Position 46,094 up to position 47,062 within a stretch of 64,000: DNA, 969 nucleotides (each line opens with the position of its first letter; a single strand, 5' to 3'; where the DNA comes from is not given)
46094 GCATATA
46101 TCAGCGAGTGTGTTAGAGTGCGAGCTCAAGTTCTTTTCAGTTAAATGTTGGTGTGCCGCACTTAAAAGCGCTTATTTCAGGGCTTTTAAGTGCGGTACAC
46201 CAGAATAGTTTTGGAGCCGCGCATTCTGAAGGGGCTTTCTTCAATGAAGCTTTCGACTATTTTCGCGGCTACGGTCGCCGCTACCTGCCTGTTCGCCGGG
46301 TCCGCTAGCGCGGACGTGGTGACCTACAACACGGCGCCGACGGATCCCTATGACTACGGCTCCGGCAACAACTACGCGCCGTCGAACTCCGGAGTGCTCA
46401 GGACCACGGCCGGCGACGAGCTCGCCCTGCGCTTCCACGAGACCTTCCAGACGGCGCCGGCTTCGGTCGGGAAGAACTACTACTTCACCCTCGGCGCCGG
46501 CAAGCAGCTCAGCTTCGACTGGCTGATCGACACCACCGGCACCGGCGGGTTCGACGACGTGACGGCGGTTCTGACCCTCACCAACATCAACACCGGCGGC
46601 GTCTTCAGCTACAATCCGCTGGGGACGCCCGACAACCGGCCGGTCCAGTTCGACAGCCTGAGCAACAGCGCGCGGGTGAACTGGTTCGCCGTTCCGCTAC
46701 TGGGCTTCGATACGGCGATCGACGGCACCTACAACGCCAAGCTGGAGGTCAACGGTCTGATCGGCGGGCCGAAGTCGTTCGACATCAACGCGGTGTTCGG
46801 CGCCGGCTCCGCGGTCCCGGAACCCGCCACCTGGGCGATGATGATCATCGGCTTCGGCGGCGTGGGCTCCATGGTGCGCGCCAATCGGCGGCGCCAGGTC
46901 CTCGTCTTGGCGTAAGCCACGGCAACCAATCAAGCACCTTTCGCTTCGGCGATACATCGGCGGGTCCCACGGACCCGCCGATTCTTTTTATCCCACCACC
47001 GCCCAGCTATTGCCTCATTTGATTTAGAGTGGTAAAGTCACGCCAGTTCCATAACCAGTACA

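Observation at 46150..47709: Tandem PEPxxWA-type PEP-CTERM proteins with a 20-bp stem-loop, in a genome that otherwise looks monoderm-like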

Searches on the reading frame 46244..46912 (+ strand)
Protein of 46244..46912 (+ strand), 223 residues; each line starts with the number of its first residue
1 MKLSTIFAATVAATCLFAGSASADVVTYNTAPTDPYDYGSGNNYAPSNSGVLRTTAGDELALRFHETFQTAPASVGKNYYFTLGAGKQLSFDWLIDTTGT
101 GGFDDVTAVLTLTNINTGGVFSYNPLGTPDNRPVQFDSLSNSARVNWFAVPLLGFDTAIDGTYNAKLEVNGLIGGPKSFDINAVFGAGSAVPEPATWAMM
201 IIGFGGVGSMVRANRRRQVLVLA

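Call 7: search_protein_families(library=ncbifam, proteins=[window:46244-46912:+], max_evalue=0.01)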
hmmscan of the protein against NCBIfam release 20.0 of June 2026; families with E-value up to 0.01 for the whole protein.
window:46244-46912:+ (223 aa): 11 families
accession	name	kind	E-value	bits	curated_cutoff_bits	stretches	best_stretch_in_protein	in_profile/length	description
NF035944.1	PEPxxWA-CTERM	domain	7.9e-13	48.1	35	1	191-216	1-24/24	PEPxxWA-CTERM sorting domain-containing protein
NF038126.1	PEP_CTERM_FxDxF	subfamily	1.6e-06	28.4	50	1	165-212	117-163/165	FxDxF family PEP-CTERM protein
NF038129.1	PEP_NF038129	equivalog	2.9e-06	27.3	65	1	114-213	93-193/194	NF038129 family PEP-CTERM protein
NF041538.1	PEP_EDSA_1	subfamily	4.8e-05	23.2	100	1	107-212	197-305/307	EDSAP-1 family PEP-CTERM protein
TIGR02595.1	PEP_CTERM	domain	0.00039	21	16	1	191-212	1-18/24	PEP-CTERM sorting domain-containing protein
NF033947.0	PEP-cistern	hypoth_equivalog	0.00053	19.8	60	1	186-212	168-194/195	cistern family PEP-CTERM protein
NF038124.1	PEP_CTERM_TLD_A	exception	0.00095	18.8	100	1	173-213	200-233/235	PEP_CTERM-anchored TLD domain-containing protein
NF038120.1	PEP_CTERM_QFxxD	subfamily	0.0019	18.1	80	1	189-213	191-213/215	NF038120 family PEP-CTERM protein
NF038118.1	PEP_CTERM_CCXG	equivalog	0.0027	17.4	90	0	178-212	165-197/199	CCXG family PEP-CTERM protein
NF038125.1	PEP_CTERM_THxN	subfamily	0.0034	17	85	0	177-212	209-244/246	THxN family PEP-CTERM protein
NF038119.1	PEP_CTERM_MHFG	equivalog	0.0036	17.7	100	1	188-212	233-257/260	MHFG family PEP-CTERM protein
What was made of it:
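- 46244..46915 (+): Gene 1 (g1), 223 aa. Signal peptide at 46244-46312, a beta-sandwich domain, and a PEPxxWA-CTERM tail at 46814-46891 followed by a short basic end. NF035944 48.1 bits (call 7).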

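Call 8: search_protein_families(library=pfam, proteins=[window:46244-46912:+], max_evalue=0.01)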
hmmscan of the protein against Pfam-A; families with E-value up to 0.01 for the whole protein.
window:46244-46912:+ (223 aa): 1 family
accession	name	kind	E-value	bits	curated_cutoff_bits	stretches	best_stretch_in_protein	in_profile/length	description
PF07589.16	PEP-CTERM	-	6.4e-07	29.7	20.7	1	190-216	1-24/24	PEP-CTERM motif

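Call 11: find_encoding_contigs(protein=window:46244-46912:+, flank=10000, max_places=10)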
Protein window:46244-46912:+ (223 aa): no gene with exactly this product is on record in the collection.
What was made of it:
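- Tried and rejected: Exact look-up of the 223-aa gene 1 product: not on record, because PGAP uses a longer start and Logan truncates the gene (call 11).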

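Call 31: find_homologous_proteins(query=window:46244-46912:+, max_evalue=0.001)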
Query window:46244-46912:+ (223 aa): 506 proteins with E <= 0.001 among 2696 candidates; the best 120 are listed.
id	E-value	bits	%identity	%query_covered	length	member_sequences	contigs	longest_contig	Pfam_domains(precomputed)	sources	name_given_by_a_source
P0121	3.2e-143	493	100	100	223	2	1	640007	PF07589.17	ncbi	-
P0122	4.7e-54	201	54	92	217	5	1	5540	PF07589.17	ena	-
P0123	8.8e-52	194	49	98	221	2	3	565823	PF07589.17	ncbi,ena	-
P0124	7.2e-51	191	50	90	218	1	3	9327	PF07589.17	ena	-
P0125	1.2e-50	190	53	91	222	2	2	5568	PF07589.17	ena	-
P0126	3.0e-49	186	52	87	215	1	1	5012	-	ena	-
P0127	2.8e-48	182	48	99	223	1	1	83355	PF07589.17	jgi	jgi:hypothetical protein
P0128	4.1e-48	182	50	81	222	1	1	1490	PF07589.17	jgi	jgi:opacity protein-like surface antigen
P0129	7.2e-48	181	50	81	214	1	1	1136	PF07589.17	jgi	jgi:hypothetical protein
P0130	8.3e-48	181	51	87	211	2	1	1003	PF07589.17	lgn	-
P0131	1.1e-47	180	48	91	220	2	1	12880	PF07589.17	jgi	jgi:hypothetical protein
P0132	3.1e-47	179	48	93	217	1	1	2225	PF07589.17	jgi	jgi:hypothetical protein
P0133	4.5e-47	179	49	93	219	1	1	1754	-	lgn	-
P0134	6.2e-47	178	47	96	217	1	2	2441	-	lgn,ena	-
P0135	6.6e-47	178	48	91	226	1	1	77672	PF07589.17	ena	-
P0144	9.4e-44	168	50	87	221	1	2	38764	PF07589.17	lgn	-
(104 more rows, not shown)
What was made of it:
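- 46244..46915 (+): Member of a family of 506 proteins, 45-54% identical, whose named members are Sphingobium or Sphingomonas (call 31).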

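Call 32: find_encoding_contigs(protein=P0123, flank=10000, max_places=3)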
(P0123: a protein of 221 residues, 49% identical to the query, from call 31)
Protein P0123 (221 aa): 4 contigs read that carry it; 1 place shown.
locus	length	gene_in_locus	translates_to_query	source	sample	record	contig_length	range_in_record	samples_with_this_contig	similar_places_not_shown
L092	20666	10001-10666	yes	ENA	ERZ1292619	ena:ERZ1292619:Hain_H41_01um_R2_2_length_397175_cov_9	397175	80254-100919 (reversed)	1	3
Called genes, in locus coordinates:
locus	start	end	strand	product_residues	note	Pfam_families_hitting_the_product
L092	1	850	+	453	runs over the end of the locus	PF00772:DnaB, PF03796:DnaB_C, PF13481:AAA_25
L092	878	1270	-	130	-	-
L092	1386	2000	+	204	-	PF21176:RecR_HhH, PF01751:Toprim (weak), PF13662:Toprim_4, PF21175:RecR_C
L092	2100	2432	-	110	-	-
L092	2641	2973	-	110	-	PF00829:Ribosomal_L21p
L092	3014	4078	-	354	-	PF02646:RmuC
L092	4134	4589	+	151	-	PF09424:YqeY, PF02637:GatB_Yqey (faint)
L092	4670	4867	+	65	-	-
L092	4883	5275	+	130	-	-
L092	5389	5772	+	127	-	-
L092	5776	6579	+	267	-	PF01509:TruB_N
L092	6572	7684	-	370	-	PF02353:CMAS, PF13489:Methyltransf_23, PF01728:FtsJ (weak), PF08241:Methyltransf_11, PF08242:Methyltransf_12, PF13649:Methyltransf_25, PF13847:Methyltransf_31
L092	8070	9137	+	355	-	-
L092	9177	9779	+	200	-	PF14014:DUF4230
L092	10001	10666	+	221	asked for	PF07589:PEP_exosort_dom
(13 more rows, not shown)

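Call 33: find_encoding_contigs(protein=P0122, flank=10000, max_places=3)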
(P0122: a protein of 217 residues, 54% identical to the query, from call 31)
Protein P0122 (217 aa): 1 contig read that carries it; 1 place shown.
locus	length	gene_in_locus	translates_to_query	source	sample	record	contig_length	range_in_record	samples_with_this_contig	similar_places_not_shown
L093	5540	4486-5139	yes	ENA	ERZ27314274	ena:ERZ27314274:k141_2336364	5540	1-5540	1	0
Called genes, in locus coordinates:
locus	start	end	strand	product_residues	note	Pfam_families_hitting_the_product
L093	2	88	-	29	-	?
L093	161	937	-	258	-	PF01526:DDE_Tnp_Tn3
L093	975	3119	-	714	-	PF13700:DUF4158, PF01526:DDE_Tnp_Tn3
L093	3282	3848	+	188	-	PF00239:Resolvase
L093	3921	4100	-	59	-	PF13610:DDE_Tnp_IS240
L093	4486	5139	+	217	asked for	PF07589:PEP_exosort_dom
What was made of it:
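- The closest gene 1 relative, P0122, sits beside a Tn3 transposase and resolvase (call 33).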

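Call 36: search_protein_families(library=ncbifam, proteins=[P0123], max_evalue=0.001)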
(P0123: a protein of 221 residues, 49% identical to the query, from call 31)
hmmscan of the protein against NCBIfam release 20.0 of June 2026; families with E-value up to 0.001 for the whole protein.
P0123 (221 aa): 8 families
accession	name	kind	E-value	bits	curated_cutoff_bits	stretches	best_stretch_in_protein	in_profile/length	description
NF035944.1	PEPxxWA-CTERM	domain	6.1e-13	48.4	35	1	189-211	1-23/24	PEPxxWA-CTERM sorting domain-containing protein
NF038129.1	PEP_NF038129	equivalog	1.2e-07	31.7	65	1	112-212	96-194/194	NF038129 family PEP-CTERM protein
NF038126.1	PEP_CTERM_FxDxF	subfamily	2e-06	28.1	50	1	99-211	60-164/165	FxDxF family PEP-CTERM protein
NF041538.1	PEP_EDSA_1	subfamily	2.2e-05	24.3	100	1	100-212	195-307/307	EDSAP-1 family PEP-CTERM protein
NF038118.1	PEP_CTERM_CCXG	equivalog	2.6e-05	24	90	0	174-211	162-198/199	CCXG family PEP-CTERM protein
NF033947.0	PEP-cistern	hypoth_equivalog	0.00016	21.5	60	1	180-211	164-195/195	cistern family PEP-CTERM protein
NF038124.1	PEP_CTERM_TLD_A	exception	0.00032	20.4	100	1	159-212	193-234/235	PEP_CTERM-anchored TLD domain-containing protein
TIGR02595.1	PEP_CTERM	domain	0.00055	20.6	16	1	189-211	1-21/24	PEP-CTERM sorting domain-containing protein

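Call 63: predict_structure(alignment_id=A4)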
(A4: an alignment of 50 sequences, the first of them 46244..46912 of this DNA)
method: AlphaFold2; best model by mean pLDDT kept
length: 223 residues; sequences in the alignment: 50
mean_pLDDT: 84.8   pTM: 0.75
mean pLDDT of the five models: 84.8, 84.5, 83.6, 82.2, 81.7
residues with pLDDT >= 90: 125; 70-90: 52; 50-70: 44; < 50: 2
segments of 3 or more residues with pLDDT < 50: none
pLDDT, mean of each block of 10 residues (from residue 1): 56 64 92 83 83 97 94 95 91 94 95 94 84 82 83 88 97 97 81 65 85 73 57
secondary structure, 60 per line:
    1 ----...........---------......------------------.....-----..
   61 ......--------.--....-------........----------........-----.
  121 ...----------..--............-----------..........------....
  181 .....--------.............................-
elements in order: H5-15 E25-30 E49-53 E59-66 E78-81 E89-96 E107-114 E120-123 E138-144 H145-149 E161-170 E177-185 H194-222
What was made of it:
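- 46244..46915 (+): AF2 pLDDT 84.8, all-beta (call 63).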

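Call 68: find_encoding_contigs(protein=P0127, flank=10000, max_places=2)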
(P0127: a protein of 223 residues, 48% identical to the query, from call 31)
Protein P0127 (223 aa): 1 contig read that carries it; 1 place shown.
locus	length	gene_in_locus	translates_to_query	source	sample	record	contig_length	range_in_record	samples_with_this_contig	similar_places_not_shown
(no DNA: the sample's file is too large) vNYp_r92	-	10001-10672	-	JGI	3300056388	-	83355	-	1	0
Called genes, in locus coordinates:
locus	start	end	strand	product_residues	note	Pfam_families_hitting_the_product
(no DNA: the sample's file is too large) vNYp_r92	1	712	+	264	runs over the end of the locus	PF01522:Polysacc_deac_1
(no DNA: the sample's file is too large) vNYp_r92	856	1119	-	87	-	PF00111:Fer2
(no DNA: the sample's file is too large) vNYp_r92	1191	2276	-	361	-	PF00266:Aminotran_5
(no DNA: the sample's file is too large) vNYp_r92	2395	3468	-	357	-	PF00266:Aminotran_5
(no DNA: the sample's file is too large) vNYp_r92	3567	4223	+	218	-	PF02129:Peptidase_S15, PF12146:Hydrolase_4, PF00561:Abhydrolase_1, PF00326:Peptidase_S9 (faint)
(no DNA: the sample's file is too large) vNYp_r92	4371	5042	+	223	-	PF03544:TonB_C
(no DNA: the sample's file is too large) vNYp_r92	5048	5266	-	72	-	-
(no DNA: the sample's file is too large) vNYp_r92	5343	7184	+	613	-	PF05960:DUF885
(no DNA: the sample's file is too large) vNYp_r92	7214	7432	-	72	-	-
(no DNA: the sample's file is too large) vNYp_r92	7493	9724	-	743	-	PF00989:PAS (faint), PF00990:GGDEF, PF00563:EAL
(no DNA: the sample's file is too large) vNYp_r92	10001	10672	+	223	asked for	PF07589:PEP_exosort_dom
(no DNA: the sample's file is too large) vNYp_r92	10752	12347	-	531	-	PF01293:PEPCK_ATP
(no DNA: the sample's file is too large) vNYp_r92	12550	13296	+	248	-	PF00072:Response_reg, PF00486:Trans_reg_C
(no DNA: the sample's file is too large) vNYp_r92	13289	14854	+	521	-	PF13755:Sensor_TM1, PF13756:Stimulus_sens_1 (weak), PF00672:HAMP (faint), PF00512:HisKA, PF02518:HATPase_c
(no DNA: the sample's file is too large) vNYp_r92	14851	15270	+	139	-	PF07475:Hpr_kinase_C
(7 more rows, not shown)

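Call 69: find_encoding_contigs(protein=P0144, flank=10000, max_places=2)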
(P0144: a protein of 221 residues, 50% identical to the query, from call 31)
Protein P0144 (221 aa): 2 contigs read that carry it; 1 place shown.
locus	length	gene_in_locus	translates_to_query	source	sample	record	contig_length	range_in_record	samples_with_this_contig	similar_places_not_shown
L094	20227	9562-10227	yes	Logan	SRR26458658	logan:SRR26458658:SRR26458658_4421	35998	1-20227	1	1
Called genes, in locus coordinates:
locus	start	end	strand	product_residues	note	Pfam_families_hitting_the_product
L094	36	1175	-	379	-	PF04545:Sigma70_r4, PF05066:HARE-HTH (faint)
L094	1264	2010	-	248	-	PF13177:DNA_pol3_delta2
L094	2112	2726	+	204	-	-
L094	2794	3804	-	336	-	PF00022:Actin, PF06723:MreB_Mbl, PF00012:HSP70, PF14450:FtsA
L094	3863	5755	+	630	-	-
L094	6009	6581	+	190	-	PF01327:Pep_deformylase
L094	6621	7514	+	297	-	PF00551:Formyl_trans_N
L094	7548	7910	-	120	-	PF02482:Ribosomal_S30AE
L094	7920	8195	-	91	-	PF00462:Glutaredoxin (weak), PF13417:GST_N_3, PF13409:GST_N_2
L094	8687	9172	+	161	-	-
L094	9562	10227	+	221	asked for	PF07589:PEP_exosort_dom (weak)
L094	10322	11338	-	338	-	PF00268:Ribonuc_red_sm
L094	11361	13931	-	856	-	PF03477:ATP-cone, PF00317:Ribonuc_red_lgN, PF02867:Ribonuc_red_lgC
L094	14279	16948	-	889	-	PF18911:PKD_4 (weak), PF07705:CARDB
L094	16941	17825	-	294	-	-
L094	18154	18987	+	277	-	PF07589:PEP_exosort_dom (weak)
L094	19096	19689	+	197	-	-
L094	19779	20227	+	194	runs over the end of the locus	PF00574:CLP_protease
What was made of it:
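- Two further CPR lineages carry relatives at other tRNA sites (calls 32, 69).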

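Call 71: fold_search(model_id=the predicted structure, library=pdb)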
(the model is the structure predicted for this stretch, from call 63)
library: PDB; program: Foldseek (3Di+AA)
matches with E <= 10: 1018; with E <= 0.001: 1
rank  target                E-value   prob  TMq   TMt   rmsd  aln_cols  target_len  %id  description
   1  5xcb                  2.9e-04  0.99  0.28  0.21  13.2       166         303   13  X-ray structure of domains D1 and D2 of Clostridium perfringens pili protein CppA (released 2018-02-28)
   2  8k2h_A                2.1e-03  0.66  0.23  0.12  14.4       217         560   10  Crystal structure of Group 2Oligosaccharide/Monosaccharide-releasing beta-N-acetylhexosaminidase NgaAt from Arabidopsi (released 2024-04-24)
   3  6cpd_B                3.2e-03  0.99  0.30  0.48  10.3       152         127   12  Crystal structure of PmoD soluble domain from Methylocystis sp. ATCC 49242 (Rockwell) (released 2018-10-31)
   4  8k2i_B                3.6e-03  0.66  0.22  0.11  10.1       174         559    9  Crystal structure of Group 2 Oligosaccharide/Monosaccharide-releasing beta-N-acetylhexosaminidase NgaAt from Arabidops (released 2024-04-24)
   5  6oe6_B                4.1e-03  0.97  0.26  0.43   6.1       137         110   12  Structure of a Uncharacterized protein from Leptospira interrogans serogroup Icterohaemorrhagiae serovar Copenhageni ( (released 2019-04-17)
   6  7k2t_C                4.5e-03  1.00  0.32  0.21   5.3       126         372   12  Mg2+/ATP-bound structure of the full-length WzmWzt O antigen ABC transporter in lipid nanodiscs (released 2021-01-13)
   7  6cpd_A                4.8e-03  0.97  0.28  0.44  10.6       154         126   12  Crystal structure of PmoD soluble domain from Methylocystis sp. ATCC 49242 (Rockwell) (released 2018-10-31)
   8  5hdw                  5.1e-03  0.98  0.29  0.43   7.3       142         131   10  ApaG Domain of FBxo3 (released 2016-04-06)
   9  5o04_C                5.3e-03  0.92  0.25  0.38   8.6       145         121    7  GII.10 Vietnam 026 norovirus protruding domain in complex with Nanobody Nano-26 and Nano-85 (released 2017-10-04)
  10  2r5o_B                5.6e-03  0.98  0.32  0.40   8.0       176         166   12  Crystal structure of the C-terminal domain of wzt (released 2007-12-25)
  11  8k2h_B                5.6e-03  0.54  0.22  0.11   9.8       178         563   10  Crystal structure of Group 2Oligosaccharide/Monosaccharide-releasing beta-N-acetylhexosaminidase NgaAt from Arabidopsi (released 2024-04-24)
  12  7a4t_A                6.7e-03  0.97  0.28  0.42   7.1       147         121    9  Crystal structure of the GCN coiled-coil in complex with nanobody Nb39 (released 2021-05-05)
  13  7dco_D                6.7e-03  0.94  0.27  0.05   5.7       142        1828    8  Cryo-EM structure of the activated spliceosome (Bact complex) at an atomic resolution of 2.5 angstrom (released 2021-03-17)
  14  5l7u_B                6.7e-03  0.63  0.24  0.12  15.9       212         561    8  Crystal structure of BvGH123 with bound GalNAc (released 2017-03-22)
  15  3uc2_B                7.0e-03  1.00  0.36  0.58   6.4       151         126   12  Crystal structure of a DUF4426 family protein (PA0388) from Pseudomonas aeruginosa PAO1 at 2.09 A resolution (released 2011-11-23)
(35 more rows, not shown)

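Call 81: search_dna_similar(query=window:46244-46912:+, collection=plasmids, mode=protein, max_evalue=0.00001, max_rows=15)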
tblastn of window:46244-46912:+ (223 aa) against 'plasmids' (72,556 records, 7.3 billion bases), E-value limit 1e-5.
No match.
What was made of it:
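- Tried and rejected: tblastn of gene 1 against PLSDB plasmids: no match (call 81).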
